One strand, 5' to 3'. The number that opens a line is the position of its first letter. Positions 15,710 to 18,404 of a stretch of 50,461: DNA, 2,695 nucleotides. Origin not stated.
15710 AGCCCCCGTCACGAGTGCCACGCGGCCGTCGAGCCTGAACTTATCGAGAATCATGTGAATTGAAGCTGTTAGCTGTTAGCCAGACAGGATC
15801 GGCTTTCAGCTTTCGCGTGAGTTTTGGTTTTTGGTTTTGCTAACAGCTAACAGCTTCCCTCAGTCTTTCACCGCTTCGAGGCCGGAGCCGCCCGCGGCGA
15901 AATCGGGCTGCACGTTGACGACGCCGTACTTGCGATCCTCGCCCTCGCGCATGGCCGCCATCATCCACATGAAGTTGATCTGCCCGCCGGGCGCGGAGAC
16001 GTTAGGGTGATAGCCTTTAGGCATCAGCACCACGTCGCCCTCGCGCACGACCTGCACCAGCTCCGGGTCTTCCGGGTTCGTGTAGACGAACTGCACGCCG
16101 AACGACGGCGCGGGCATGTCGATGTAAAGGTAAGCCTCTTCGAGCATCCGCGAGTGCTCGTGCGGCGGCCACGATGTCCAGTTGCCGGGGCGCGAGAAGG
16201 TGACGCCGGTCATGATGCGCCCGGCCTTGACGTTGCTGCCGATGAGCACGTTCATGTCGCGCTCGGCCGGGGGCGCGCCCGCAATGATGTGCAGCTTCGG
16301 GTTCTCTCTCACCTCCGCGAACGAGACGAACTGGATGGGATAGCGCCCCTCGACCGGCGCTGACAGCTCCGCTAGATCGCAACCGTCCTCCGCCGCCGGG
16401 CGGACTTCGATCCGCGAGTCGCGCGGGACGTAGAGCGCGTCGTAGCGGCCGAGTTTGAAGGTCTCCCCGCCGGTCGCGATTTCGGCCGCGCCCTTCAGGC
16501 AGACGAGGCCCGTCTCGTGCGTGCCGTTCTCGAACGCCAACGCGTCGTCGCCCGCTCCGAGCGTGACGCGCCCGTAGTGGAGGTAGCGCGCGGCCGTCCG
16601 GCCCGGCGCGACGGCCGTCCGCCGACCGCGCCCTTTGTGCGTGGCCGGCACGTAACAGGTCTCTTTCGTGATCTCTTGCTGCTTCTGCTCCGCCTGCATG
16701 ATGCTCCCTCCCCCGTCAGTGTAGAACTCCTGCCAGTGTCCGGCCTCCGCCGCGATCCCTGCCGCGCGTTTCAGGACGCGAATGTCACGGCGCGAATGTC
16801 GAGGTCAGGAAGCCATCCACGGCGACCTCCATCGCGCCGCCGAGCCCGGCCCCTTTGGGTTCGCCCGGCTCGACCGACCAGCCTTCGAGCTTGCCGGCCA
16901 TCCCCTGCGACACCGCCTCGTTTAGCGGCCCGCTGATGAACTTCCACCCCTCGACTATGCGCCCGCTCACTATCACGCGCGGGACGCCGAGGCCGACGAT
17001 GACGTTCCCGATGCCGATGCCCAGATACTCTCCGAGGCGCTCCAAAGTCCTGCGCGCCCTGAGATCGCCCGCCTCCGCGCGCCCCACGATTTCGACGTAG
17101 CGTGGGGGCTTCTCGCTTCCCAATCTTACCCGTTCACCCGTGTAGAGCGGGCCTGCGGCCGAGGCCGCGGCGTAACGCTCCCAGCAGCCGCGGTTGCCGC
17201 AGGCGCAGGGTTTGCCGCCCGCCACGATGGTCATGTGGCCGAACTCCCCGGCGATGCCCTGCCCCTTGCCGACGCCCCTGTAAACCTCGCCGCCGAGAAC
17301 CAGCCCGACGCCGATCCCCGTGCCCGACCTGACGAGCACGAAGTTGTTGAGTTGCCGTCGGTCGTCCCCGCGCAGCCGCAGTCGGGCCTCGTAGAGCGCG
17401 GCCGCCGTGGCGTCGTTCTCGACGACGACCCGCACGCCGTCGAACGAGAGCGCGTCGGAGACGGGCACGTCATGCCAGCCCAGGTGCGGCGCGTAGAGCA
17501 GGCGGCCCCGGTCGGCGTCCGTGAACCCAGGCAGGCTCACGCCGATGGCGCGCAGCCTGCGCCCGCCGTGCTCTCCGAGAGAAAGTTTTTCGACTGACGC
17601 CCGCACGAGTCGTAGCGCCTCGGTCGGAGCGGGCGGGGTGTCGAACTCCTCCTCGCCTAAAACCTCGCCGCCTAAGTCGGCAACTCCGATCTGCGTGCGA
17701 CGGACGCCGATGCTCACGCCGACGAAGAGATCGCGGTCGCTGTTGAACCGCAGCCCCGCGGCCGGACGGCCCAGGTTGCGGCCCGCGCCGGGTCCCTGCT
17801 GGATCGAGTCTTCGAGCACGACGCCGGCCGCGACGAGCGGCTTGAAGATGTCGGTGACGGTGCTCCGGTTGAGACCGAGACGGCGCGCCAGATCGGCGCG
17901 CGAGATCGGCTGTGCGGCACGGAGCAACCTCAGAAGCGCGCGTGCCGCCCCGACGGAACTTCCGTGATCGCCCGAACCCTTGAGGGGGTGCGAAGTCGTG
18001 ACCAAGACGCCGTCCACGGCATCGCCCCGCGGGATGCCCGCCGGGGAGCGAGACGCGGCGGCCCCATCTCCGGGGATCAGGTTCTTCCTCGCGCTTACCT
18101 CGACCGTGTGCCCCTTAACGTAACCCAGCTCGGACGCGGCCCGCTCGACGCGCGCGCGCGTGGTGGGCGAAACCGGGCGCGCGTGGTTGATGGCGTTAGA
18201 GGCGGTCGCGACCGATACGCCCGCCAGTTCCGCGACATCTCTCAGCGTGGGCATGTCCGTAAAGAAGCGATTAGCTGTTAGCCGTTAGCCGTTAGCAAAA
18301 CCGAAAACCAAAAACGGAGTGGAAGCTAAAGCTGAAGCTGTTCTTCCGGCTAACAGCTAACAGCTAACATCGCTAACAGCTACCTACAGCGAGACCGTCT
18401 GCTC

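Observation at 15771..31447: Family of long hairpin repeats built from GTTAGCT heptamers, each filling an intra-operon spacer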

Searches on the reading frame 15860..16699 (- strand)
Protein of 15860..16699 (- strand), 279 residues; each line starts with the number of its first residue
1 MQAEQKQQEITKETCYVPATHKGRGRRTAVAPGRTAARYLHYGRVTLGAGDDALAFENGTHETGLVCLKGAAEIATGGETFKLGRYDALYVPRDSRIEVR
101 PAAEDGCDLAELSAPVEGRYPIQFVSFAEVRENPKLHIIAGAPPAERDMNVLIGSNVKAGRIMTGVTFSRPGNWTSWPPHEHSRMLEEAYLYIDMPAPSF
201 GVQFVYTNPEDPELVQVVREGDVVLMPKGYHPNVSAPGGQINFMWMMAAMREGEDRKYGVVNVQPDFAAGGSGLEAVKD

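Call 13: search_protein_families(library=pfam, proteins=[window:15860-16699:-])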
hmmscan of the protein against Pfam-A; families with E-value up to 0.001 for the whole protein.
window:15860-16699:- (279 aa): 3 families
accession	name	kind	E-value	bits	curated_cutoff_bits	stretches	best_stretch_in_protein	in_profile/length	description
PF04962.18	KduI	-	1.8e-35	123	23.9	1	26-251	14-248/262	KduI/IolB family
PF05899.18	Cupin_3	-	0.0002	21.4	23.5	0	66-96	30-61/74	EutQ-like cupin domain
PF07883.17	Cupin_2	-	0.00048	20.2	27.2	0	59-94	16-51/70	Cupin domain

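Call 14: find_encoding_contigs(protein=window:15860-16699:-, flank=10000, max_places=6)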
Protein window:15860-16699:- (279 aa): 2 contigs read that carry it; 2 places shown.
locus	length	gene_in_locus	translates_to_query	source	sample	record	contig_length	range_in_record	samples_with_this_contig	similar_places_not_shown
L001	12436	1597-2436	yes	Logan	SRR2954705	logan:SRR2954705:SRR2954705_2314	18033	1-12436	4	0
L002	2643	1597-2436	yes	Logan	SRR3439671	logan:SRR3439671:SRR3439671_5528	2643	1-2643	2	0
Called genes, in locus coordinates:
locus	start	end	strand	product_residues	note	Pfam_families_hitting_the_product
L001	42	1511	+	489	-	PF00356:LacI, PF01047:MarR (faint), PF01381:HTH_3 (faint), PF09339:HTH_IclR (faint), PF12802:MarR_2 (faint), PF12840:HTH_20 (faint), PF13412:HTH_24, PF00480:ROK, +1 more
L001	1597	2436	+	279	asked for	PF04962:KduI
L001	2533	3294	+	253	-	PF00106:adh_short, PF08659:KR, PF13561:adh_short_C2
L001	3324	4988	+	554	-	PF04616:Glyco_hydro_43, PF17851:GH43_C2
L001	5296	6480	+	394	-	PF00295:Glyco_hydro_28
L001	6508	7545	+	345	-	PF01095:Pectinesterase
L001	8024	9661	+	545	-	-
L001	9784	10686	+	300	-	PF00165:HTH_AraC, PF12833:HTH_18, PF00165:HTH_AraC (weak)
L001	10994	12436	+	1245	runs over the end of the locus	PF07679:I-set, PF13895:Ig_2, PF13927:Ig_3, PF07679:I-set (weak), PF13927:Ig_3, PF01095:Pectinesterase, PF18887:MBG_3, PF02494:HYR (weak), +2 more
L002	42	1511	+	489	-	PF00356:LacI, PF01047:MarR (faint), PF01381:HTH_3 (faint), PF09339:HTH_IclR (faint), PF12802:MarR_2 (faint), PF12840:HTH_20 (faint), PF13412:HTH_24, PF00480:ROK, +1 more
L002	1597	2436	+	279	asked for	PF04962:KduI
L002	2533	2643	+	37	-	?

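Call 28: find_homologous_proteins(query=window:15860-16699:-, max_evalue=1e-60)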
Query window:15860-16699:- (279 aa): 7243 proteins with E <= 1e-60 among 8000 candidates; the best 120 are listed.
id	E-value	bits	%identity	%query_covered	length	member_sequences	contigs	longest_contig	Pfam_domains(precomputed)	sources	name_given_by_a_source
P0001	1.8e-177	606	93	100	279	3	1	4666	PF04962.19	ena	-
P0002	5.0e-175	598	93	100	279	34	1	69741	PF04962.19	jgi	jgi:5-deoxy-glucuronate isomerase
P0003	1.1e-170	584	90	100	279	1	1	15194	PF05899.19,PF04962.19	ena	-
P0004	7.6e-170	581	90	100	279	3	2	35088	PF04962.19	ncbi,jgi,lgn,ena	-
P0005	2.0e-169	580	89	100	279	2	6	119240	PF07883.18,PF04962.19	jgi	jgi:5-deoxy-glucuronate isomerase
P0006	3.4e-169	579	88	100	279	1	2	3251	PF04962.19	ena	-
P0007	4.8e-169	579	89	100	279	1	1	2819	PF04962.19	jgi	jgi:5-deoxy-glucuronate isomerase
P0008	7.2e-169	578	89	100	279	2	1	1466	PF04962.19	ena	-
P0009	1.9e-167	574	87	100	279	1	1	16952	PF04962.19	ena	-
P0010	3.3e-166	570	88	100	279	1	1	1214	PF04962.19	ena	-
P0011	1.8e-165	567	86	100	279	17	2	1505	PF05899.19,PF04962.19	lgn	-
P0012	2.3e-165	567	87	100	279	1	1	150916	PF07883.18,PF04962.19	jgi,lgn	jgi:5-deoxy-glucuronate isomerase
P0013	2.7e-165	567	86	100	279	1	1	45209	PF07883.18,PF04962.19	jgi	jgi:5-deoxy-glucuronate isomerase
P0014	3.1e-165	566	86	100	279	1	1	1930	PF04962.19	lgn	-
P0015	3.5e-165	566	87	98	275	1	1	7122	PF04962.19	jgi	jgi:5-deoxy-glucuronate isomerase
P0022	1.8e-163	561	86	100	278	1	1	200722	PF04962.19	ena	-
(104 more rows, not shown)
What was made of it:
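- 15860..16699 (-): KduI/IolB-family isomerase gene upstream of copy 1. It was used to find orthologous loci. Calls 13, 14, 28.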

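Call 29: find_encoding_contigs(protein=P0002, flank=10000, max_places=1)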
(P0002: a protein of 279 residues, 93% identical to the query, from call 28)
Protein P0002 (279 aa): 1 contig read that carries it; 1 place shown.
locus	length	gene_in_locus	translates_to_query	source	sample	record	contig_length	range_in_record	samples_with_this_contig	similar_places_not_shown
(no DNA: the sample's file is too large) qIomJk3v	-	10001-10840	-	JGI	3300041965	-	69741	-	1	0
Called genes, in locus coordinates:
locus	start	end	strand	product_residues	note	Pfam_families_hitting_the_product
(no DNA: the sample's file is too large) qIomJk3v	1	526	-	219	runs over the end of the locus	PF01081:Aldolase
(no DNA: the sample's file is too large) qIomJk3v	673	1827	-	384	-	-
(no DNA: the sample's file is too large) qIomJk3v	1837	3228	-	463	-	PF00083:Sugar_tr, PF07690:MFS_1, PF00854:PTR2 (weak), PF07690:MFS_1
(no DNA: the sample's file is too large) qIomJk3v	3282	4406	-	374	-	PF00557:Peptidase_M24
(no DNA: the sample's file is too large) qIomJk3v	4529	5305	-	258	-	PF00106:adh_short, PF01370:Epimerase, PF08659:KR, PF13561:adh_short_C2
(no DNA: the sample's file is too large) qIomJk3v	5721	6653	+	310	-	-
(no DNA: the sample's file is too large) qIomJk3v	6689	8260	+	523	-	PF04295:GD_AH_second, PF20629:GD_AH_C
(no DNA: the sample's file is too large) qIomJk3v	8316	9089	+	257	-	-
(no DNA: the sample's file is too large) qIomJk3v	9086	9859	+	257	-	PF00480:ROK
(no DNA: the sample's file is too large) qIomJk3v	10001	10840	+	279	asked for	PF04962:KduI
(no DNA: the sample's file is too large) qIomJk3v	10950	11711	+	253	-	PF00106:adh_short, PF08659:KR, PF13561:adh_short_C2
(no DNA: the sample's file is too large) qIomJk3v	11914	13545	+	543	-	PF04616:Glyco_hydro_43, PF17851:GH43_C2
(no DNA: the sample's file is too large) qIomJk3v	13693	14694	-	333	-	PF01095:Pectinesterase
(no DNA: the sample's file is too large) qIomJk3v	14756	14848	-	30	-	-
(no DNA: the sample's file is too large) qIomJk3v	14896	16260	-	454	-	PF12708:Pect-lyase_RHGA_epim (faint), PF00295:Glyco_hydro_28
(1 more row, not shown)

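Call 30: find_encoding_contigs(protein=P0005, flank=10000, max_places=1)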
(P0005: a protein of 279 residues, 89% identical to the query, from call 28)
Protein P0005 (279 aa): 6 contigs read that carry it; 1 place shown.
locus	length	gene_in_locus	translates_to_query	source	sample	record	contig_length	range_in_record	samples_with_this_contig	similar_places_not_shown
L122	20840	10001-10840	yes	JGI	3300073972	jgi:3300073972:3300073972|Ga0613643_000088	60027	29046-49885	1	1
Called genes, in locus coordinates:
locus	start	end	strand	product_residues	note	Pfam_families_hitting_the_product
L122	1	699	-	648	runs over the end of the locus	PF06874:FBPase_2, PF00149:Metallophos (faint)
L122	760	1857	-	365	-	PF00294:PfkB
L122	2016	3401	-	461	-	PF00083:Sugar_tr, PF07690:MFS_1, PF06779:MFS_4 (weak), PF07690:MFS_1 (weak)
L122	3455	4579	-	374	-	PF00557:Peptidase_M24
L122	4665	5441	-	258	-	PF00106:adh_short, PF01370:Epimerase, PF08659:KR, PF13561:adh_short_C2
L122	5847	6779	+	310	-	PF01182:Glucosamine_iso (weak)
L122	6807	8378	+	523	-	PF04295:GD_AH_second, PF20629:GD_AH_C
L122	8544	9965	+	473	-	PF00356:LacI, PF12802:MarR_2 (faint), PF12840:HTH_20 (weak), PF13412:HTH_24 (weak), PF00480:ROK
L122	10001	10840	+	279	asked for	PF04962:KduI, PF07883:Cupin_2 (faint)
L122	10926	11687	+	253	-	PF00106:adh_short, PF08659:KR, PF13561:adh_short_C2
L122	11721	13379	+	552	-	PF04616:Glyco_hydro_43, PF17851:GH43_C2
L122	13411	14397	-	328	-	PF01095:Pectinesterase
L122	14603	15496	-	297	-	PF00165:HTH_AraC (weak), PF12833:HTH_18, PF00165:HTH_AraC (weak)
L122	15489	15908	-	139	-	PF13279:4HBT_2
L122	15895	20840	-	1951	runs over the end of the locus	PF00109:ketoacyl-synt, PF02801:Ketoacyl-synt_C, PF00698:Acyl_transf_1, PF00106:adh_short, PF08659:KR, PF13561:adh_short_C2, PF21089:PKS_DH_N, PF14765:PS-DH, +1 more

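Call 31: find_encoding_contigs(protein=P0012, flank=10000, max_places=1)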
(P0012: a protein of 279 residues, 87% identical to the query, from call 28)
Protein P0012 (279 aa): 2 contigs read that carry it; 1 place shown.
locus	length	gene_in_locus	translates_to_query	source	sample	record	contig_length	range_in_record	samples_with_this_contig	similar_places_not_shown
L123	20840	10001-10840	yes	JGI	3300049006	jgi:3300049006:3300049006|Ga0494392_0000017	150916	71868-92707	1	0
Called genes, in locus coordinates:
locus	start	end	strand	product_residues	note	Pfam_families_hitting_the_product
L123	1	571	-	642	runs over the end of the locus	PF07470:Glyco_hydro_88, PF14258:DUF4350 (weak)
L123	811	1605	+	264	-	PF00392:GntR, PF07729:FCD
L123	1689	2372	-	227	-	PF01081:Aldolase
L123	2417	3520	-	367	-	PF00294:PfkB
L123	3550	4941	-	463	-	PF00083:Sugar_tr, PF07690:MFS_1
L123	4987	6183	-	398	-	PF00557:Peptidase_M24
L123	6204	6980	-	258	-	PF23441:SDR (weak), PF00106:adh_short, PF01370:Epimerase (weak), PF03807:F420_oxidored (weak), PF08659:KR, PF13561:adh_short_C2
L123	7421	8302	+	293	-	PF01182:Glucosamine_iso (weak)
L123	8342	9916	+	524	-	PF04295:GD_AH_second, PF20629:GD_AH_C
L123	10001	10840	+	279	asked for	PF04962:KduI, PF07883:Cupin_2 (faint)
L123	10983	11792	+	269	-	PF00106:adh_short, PF08659:KR, PF01370:Epimerase (faint), PF13561:adh_short_C2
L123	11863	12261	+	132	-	PF17851:GH43_C2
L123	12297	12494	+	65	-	PF17851:GH43_C2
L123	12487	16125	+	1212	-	PF14683:CBM-like, PF01074:Glyco_hydro_38N, PF07748:Glyco_hydro_38C, PF17677:Glyco_hydro38C2 (weak)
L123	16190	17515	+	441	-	PF07690:MFS_1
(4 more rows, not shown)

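Call 32: find_encoding_contigs(protein=P0022, flank=10000, max_places=1)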
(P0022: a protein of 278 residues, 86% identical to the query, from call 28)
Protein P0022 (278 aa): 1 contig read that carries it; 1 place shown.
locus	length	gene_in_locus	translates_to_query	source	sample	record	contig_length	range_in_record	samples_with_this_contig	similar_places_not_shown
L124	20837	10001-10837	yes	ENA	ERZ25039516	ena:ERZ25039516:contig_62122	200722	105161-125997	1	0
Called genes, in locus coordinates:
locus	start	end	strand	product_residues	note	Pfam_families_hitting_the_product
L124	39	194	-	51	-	-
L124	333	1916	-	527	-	PF07470:Glyco_hydro_88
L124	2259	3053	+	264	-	PF00392:GntR, PF07729:FCD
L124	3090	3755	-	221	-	PF01081:Aldolase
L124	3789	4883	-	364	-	PF00294:PfkB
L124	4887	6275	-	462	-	PF00083:Sugar_tr (weak), PF07690:MFS_1, PF00854:PTR2 (weak), PF07690:MFS_1 (weak)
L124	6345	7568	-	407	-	PF00557:Peptidase_M24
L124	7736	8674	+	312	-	-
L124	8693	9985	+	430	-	PF01047:MarR (weak), PF12802:MarR_2 (weak), PF12840:HTH_20 (weak), PF13412:HTH_24 (weak), PF00480:ROK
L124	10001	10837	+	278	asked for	PF04962:KduI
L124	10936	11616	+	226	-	PF00106:adh_short, PF08659:KR (weak), PF13561:adh_short_C2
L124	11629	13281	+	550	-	PF04616:Glyco_hydro_43, PF17851:GH43_C2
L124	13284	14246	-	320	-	PF01095:Pectinesterase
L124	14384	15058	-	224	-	PF00295:Glyco_hydro_28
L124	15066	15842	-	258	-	PF12708:Pect-lyase_RHGA_epim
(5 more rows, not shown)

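Call 35: find_encoding_contigs(protein=P0001, flank=10000, max_places=1)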
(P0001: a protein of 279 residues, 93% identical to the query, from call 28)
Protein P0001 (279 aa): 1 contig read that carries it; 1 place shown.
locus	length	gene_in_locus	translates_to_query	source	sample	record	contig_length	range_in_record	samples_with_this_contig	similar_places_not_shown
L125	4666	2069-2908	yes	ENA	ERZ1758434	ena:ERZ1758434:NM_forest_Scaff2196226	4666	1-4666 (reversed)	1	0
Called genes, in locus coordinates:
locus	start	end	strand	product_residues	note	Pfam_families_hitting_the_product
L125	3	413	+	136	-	?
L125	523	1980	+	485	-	PF00356:LacI, PF01381:HTH_3 (faint), PF09339:HTH_IclR (faint), PF12802:MarR_2 (faint), PF13443:HTH_26 (faint), PF01047:MarR (weak), PF13412:HTH_24 (weak), PF00480:ROK, +1 more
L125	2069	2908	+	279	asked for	PF04962:KduI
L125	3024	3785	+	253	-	PF00106:adh_short, PF08659:KR, PF13561:adh_short_C2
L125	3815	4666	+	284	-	?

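Call 36: find_encoding_contigs(protein=P0003, flank=10000, max_places=1)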
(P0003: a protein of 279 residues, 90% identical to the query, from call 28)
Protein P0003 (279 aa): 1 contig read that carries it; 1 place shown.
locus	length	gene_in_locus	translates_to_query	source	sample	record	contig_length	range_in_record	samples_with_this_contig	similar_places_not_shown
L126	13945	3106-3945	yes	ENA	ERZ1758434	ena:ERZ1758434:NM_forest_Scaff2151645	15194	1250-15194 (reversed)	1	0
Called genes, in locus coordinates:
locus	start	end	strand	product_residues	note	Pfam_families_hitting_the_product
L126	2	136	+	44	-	?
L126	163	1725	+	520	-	PF04295:GD_AH_second, PF20629:GD_AH_C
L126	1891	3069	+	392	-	PF12840:HTH_20 (weak), PF13412:HTH_24 (faint), PF00480:ROK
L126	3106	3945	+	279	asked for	PF05899:Cupin_3 (faint), PF04962:KduI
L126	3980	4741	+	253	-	PF00106:adh_short, PF08659:KR, PF13561:adh_short_C2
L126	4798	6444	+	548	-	PF04616:Glyco_hydro_43, PF17851:GH43_C2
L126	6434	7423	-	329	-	PF01095:Pectinesterase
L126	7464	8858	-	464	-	PF12708:Pect-lyase_RHGA_epim (weak), PF00295:Glyco_hydro_28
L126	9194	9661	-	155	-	PF14534:DUF4440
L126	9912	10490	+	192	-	PF13580:SIS_2, PF01380:SIS (weak)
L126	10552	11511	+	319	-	PF20511:PMI_typeI_cat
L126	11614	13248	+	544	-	PF03372:Exo_endo_phos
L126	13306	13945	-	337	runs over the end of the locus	PF08100:Dimerisation, PF00891:Methyltransf_2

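Call 37: find_encoding_contigs(protein=P0004, flank=10000, max_places=2)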
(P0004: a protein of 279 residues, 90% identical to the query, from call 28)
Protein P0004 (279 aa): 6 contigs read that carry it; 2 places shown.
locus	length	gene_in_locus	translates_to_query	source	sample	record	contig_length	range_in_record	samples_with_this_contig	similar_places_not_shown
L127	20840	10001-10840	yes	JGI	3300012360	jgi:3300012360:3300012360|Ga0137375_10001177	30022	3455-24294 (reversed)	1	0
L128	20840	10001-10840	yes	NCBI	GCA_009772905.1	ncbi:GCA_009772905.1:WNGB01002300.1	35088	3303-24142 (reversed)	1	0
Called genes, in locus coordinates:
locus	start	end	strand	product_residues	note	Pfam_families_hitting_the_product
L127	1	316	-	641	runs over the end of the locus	PF07470:Glyco_hydro_88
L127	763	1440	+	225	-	PF00392:GntR, PF07729:FCD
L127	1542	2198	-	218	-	PF01081:Aldolase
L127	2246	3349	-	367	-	PF00294:PfkB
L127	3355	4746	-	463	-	PF00083:Sugar_tr, PF07690:MFS_1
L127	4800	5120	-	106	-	-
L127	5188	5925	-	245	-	-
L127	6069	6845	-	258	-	PF00106:adh_short, PF01370:Epimerase, PF08659:KR, PF13561:adh_short_C2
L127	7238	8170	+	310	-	PF01182:Glucosamine_iso (weak)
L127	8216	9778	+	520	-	PF04295:GD_AH_second, PF20629:GD_AH_C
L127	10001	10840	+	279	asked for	PF04962:KduI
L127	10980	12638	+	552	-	PF04616:Glyco_hydro_43, PF17851:GH43_C2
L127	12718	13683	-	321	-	PF01095:Pectinesterase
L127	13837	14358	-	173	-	-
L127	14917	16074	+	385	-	PF00589:Phage_integrase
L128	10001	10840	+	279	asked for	PF04962:KduI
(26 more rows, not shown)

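Call 38: find_encoding_contigs(protein=P0013, flank=10000, max_places=1)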
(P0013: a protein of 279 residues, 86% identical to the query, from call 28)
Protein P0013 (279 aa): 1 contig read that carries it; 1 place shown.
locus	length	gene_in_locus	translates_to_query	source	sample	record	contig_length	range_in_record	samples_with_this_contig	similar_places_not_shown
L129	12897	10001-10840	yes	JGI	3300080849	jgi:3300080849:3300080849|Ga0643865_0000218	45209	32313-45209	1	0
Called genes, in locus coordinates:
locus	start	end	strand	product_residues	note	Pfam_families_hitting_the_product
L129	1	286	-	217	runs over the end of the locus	PF01081:Aldolase, PF01180:DHO_dh (faint)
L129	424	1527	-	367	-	PF00294:PfkB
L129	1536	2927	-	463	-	PF00083:Sugar_tr, PF07690:MFS_1, PF00854:PTR2, PF07690:MFS_1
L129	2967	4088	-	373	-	PF00557:Peptidase_M24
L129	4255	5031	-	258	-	PF23441:SDR (faint), PF00106:adh_short, PF01370:Epimerase (weak), PF08659:KR, PF13561:adh_short_C2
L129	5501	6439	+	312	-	PF01182:Glucosamine_iso (weak)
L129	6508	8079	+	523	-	PF04295:GD_AH_second, PF20629:GD_AH_C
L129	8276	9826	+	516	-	PF00356:LacI, PF01047:MarR (faint), PF01381:HTH_3 (faint), PF09339:HTH_IclR (faint), PF13412:HTH_24 (faint), PF13545:HTH_Crp_2 (faint), PF12840:HTH_20 (weak), PF00480:ROK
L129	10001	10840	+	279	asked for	PF04962:KduI, PF07883:Cupin_2 (faint)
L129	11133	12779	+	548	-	PF04616:Glyco_hydro_43, PF17851:GH43_C2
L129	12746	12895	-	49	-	?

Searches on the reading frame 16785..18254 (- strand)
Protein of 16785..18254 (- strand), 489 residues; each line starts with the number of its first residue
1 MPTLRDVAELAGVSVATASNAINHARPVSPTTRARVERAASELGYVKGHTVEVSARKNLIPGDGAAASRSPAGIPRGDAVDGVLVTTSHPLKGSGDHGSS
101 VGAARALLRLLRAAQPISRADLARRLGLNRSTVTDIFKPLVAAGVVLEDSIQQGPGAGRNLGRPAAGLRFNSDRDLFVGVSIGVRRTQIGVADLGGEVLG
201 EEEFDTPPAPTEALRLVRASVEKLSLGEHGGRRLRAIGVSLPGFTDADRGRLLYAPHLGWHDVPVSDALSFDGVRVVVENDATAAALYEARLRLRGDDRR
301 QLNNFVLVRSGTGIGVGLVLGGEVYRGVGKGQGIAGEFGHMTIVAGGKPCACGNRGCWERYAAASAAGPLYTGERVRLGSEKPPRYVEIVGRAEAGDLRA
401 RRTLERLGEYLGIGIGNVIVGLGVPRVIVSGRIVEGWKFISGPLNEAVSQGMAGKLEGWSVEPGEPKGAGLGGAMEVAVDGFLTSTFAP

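Call 13: search_protein_families(library=pfam, proteins=[window:16785-18254:-])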
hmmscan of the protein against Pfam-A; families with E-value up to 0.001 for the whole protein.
window:16785-18254:- (489 aa): 13 families
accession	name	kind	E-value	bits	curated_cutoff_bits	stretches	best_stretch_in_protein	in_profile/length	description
PF00480.26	ROK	-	2.5e-42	145.8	22.9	1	178-475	2-288/294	ROK family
PF00356.27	LacI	-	2.1e-15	56.7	27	1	3-46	1-44/46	Bacterial regulatory proteins, lacI family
PF13412.12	HTH_24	-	7.5e-09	35.5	21.9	1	105-146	6-47/48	Winged helix-turn-helix DNA-binding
PF13545.12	HTH_Crp_2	-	2.7e-06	27.7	27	1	104-147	4-53/70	Crp-like helix-turn-helix domain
PF12802.13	MarR_2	-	3.5e-06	27.5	27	1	103-146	7-50/61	MarR family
PF01047.28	MarR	-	8.9e-06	26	24.6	1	107-146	8-47/59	MarR family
PF12840.13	HTH_20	-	1.1e-05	25.7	27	1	104-146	6-48/51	Helix-turn-helix domain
PF09339.16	HTH_IclR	-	1.2e-05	25.4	22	0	106-148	7-50/52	IclR helix-turn-helix domain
PF01381.28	HTH_3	-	1.3e-05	25.5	23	0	108-137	1-30/55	Helix-turn-helix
PF13560.12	HTH_31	-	0.00022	21.9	27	0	106-136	4-34/64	Helix-turn-helix domain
PF13542.12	HTH_Tnp_ISL3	-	0.00029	20.7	27.4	0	108-140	21-50/51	Helix-turn-helix domain of transposase family ISL3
PF02082.26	Rrf2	-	0.00058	20.5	30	0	103-166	8-70/132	Iron-dependent Transcriptional regulator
PF08279.18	HTH_11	-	0.00065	20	25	0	105-134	3-33/55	HTH domain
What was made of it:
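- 16785..18254 (-): Gene for a fusion regulator (LacI-type HTH, winged HTH and ROK domain) downstream of copy 2. Call 13.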
